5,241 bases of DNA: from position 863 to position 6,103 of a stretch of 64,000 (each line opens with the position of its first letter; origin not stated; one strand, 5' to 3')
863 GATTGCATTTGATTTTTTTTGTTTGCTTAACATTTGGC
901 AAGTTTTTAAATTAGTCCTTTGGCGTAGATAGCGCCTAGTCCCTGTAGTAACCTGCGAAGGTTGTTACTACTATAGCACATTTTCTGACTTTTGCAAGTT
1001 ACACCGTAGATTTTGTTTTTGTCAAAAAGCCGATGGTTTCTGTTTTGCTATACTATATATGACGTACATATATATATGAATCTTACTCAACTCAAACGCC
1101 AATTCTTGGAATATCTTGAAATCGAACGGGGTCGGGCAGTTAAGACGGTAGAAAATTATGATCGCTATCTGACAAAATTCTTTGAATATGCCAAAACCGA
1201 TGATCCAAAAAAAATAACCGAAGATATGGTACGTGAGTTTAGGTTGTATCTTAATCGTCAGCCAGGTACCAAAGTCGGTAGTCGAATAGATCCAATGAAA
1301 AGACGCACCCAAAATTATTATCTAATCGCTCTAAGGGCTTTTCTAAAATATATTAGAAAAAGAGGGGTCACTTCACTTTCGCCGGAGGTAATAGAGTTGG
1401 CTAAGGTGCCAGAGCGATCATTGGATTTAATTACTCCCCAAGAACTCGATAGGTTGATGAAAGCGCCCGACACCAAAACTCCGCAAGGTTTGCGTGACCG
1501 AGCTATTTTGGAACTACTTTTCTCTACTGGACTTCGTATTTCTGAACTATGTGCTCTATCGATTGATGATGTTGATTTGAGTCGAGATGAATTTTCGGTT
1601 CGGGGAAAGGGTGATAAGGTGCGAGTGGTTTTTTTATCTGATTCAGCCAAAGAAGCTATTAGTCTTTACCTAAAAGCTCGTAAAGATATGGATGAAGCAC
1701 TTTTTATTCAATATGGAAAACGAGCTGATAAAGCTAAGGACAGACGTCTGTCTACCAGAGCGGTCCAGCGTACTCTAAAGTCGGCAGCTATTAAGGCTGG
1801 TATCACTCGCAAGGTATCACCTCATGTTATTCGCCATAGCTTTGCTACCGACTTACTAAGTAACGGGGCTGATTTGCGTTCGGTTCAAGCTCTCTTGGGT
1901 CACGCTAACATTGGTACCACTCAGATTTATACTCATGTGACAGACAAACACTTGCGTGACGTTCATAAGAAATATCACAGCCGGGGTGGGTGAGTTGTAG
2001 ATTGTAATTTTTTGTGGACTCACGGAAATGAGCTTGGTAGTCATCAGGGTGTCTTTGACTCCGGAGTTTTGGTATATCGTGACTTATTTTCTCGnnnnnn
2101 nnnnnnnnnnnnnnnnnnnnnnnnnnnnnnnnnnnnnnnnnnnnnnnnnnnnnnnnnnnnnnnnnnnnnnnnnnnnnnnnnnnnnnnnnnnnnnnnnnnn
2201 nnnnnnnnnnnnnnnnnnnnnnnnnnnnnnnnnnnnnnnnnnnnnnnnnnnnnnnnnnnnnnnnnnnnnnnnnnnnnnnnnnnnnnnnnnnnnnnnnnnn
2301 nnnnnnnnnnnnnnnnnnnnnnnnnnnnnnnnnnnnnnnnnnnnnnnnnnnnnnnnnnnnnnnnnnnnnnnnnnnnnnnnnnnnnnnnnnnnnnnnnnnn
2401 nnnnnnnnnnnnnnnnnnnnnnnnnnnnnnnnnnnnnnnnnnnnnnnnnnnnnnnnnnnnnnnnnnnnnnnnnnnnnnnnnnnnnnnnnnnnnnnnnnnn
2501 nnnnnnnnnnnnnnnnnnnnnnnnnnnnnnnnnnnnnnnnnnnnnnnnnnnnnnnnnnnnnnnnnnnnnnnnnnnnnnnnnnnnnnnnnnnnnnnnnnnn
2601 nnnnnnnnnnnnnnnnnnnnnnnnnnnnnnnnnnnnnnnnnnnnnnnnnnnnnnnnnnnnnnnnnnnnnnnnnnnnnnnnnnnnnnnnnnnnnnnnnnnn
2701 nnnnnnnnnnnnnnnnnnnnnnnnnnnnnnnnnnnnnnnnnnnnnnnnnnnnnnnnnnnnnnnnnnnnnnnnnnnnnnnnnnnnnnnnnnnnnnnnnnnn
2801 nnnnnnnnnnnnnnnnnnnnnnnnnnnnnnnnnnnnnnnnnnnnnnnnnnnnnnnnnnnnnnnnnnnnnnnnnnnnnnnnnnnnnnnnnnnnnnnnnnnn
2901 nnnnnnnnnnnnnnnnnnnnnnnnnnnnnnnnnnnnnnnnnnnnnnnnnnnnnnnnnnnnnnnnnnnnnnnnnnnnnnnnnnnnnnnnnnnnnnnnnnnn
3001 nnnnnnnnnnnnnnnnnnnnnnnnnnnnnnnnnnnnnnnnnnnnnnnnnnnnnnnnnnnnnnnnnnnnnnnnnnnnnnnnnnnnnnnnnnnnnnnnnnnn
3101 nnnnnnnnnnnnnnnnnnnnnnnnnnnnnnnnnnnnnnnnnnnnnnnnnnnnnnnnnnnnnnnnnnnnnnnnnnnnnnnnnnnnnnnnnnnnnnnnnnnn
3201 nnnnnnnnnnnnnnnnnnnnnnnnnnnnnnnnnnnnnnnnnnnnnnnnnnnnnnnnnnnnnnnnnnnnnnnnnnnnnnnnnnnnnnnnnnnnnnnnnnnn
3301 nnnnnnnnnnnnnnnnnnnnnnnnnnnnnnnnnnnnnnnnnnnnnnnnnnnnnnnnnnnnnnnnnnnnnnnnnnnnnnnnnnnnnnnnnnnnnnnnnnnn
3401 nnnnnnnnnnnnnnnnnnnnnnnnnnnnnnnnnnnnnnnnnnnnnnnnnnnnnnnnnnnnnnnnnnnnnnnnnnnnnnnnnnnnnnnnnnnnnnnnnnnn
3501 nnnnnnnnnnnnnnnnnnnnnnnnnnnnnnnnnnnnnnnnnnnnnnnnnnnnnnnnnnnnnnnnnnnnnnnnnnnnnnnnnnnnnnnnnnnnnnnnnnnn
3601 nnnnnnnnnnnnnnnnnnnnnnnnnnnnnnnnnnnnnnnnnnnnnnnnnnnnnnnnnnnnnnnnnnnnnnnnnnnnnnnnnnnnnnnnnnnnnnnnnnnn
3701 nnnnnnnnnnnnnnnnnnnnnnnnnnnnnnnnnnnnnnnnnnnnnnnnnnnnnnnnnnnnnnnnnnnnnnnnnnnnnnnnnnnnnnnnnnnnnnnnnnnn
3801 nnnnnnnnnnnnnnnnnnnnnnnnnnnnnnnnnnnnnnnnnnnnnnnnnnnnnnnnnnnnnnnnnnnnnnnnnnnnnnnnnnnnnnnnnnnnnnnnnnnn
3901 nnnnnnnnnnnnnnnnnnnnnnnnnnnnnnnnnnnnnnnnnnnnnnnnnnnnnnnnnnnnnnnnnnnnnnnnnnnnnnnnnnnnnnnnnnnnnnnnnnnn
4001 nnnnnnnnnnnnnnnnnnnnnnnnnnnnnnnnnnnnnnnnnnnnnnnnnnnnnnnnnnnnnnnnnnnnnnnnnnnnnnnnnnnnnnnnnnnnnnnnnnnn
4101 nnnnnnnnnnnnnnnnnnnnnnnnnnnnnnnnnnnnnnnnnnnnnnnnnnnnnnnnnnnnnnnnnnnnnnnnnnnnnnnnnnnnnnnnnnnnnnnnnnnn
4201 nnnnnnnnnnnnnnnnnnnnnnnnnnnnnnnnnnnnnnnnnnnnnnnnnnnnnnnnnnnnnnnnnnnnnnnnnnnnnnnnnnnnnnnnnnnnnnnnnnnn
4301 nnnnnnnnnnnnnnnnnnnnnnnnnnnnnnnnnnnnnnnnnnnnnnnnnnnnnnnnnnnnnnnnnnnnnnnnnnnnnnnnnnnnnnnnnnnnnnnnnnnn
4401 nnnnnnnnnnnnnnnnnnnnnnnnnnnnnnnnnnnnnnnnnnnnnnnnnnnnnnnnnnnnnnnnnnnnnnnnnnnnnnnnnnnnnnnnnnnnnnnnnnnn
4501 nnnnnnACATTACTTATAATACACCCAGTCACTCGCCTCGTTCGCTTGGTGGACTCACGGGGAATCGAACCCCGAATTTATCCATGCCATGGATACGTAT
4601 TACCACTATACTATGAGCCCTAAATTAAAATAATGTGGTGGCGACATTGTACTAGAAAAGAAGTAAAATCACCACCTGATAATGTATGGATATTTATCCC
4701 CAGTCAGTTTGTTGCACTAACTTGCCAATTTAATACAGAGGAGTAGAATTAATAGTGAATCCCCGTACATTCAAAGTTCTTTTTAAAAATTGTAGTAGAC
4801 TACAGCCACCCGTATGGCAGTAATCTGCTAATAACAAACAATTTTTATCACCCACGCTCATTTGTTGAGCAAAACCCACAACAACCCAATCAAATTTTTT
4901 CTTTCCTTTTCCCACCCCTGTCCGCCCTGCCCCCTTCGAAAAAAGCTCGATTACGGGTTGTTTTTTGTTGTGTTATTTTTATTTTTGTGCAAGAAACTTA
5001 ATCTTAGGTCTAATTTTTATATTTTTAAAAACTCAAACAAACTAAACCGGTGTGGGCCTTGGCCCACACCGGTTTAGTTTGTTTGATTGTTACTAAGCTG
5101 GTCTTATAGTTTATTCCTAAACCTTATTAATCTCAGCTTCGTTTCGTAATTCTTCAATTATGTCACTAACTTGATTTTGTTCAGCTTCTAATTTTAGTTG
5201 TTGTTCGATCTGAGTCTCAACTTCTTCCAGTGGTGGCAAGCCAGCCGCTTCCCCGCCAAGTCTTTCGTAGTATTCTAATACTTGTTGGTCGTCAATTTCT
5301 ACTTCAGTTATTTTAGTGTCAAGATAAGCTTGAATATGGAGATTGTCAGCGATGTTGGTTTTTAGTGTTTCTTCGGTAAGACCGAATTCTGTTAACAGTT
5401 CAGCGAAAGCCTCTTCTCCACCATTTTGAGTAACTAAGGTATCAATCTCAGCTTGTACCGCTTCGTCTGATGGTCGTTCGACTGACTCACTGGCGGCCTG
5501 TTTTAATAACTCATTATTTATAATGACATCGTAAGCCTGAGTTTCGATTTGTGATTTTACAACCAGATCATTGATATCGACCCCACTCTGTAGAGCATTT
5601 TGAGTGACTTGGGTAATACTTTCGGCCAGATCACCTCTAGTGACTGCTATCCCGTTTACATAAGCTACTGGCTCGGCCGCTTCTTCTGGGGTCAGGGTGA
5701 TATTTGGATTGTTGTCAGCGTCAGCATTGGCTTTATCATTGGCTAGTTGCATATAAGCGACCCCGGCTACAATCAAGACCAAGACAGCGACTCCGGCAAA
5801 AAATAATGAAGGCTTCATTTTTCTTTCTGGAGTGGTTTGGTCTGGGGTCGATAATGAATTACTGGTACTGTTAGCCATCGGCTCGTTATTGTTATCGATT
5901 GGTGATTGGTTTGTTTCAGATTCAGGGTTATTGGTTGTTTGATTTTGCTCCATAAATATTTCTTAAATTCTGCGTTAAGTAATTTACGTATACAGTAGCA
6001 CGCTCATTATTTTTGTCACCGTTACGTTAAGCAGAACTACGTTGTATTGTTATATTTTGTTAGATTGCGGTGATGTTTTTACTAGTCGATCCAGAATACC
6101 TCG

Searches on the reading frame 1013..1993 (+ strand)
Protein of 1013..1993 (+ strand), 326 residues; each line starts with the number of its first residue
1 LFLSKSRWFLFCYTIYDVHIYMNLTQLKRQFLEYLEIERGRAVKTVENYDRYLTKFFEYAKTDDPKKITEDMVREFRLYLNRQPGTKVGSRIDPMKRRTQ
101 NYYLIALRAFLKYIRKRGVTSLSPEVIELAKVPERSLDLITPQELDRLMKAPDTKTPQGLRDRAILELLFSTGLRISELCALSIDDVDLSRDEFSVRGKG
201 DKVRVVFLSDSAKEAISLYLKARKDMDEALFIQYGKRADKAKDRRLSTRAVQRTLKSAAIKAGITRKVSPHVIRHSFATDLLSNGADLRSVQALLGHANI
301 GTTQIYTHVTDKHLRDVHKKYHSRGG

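Call 10: search_protein_families(library=pfam, proteins=[window:1013-1993:+])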
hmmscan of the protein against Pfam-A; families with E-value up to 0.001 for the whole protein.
window:1013-1993:+ (326 aa): 4 families
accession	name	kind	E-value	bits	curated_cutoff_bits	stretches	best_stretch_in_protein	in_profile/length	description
PF00589.27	Phage_integrase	-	3e-49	167.5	27.1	1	140-313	3-172/172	Phage integrase family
PF02899.23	Phage_int_SAM_1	-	1.1e-12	48.5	22.3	1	30-118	3-83/83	Phage integrase, N-terminal SAM-like domain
PF13495.12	Phage_int_SAM_4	-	3e-09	37.6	27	1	30-86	4-59/85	Phage integrase, N-terminal SAM-like domain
PF13102.12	Phage_int_SAM_5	-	6.6e-08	33.3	22.3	1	32-124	7-92/98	Phage integrase SAM-like domain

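Call 57: find_encoding_contigs(protein=window:1013-1993:+, flank=10000, max_places=4)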
Protein window:1013-1993:+ (326 aa): no gene with exactly this product is on record in the collection.
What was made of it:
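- Tried and rejected: One look-up found nothing (call 57).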

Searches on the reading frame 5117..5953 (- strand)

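Call 10: search_protein_families(library=pfam, proteins=[window:5117-5953:-])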
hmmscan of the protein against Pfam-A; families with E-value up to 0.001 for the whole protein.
window:5117-5953:- (278 aa): 2 families
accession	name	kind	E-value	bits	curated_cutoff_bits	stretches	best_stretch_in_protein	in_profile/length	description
PF13624.11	SurA_N_3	-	1.3e-10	41.8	27.2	1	54-209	19-160/162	SurA-like N-terminal domain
PF13623.11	SurA_N_2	-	3.4e-05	24.2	28.5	1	92-172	39-121/145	SurA-like N-terminal domain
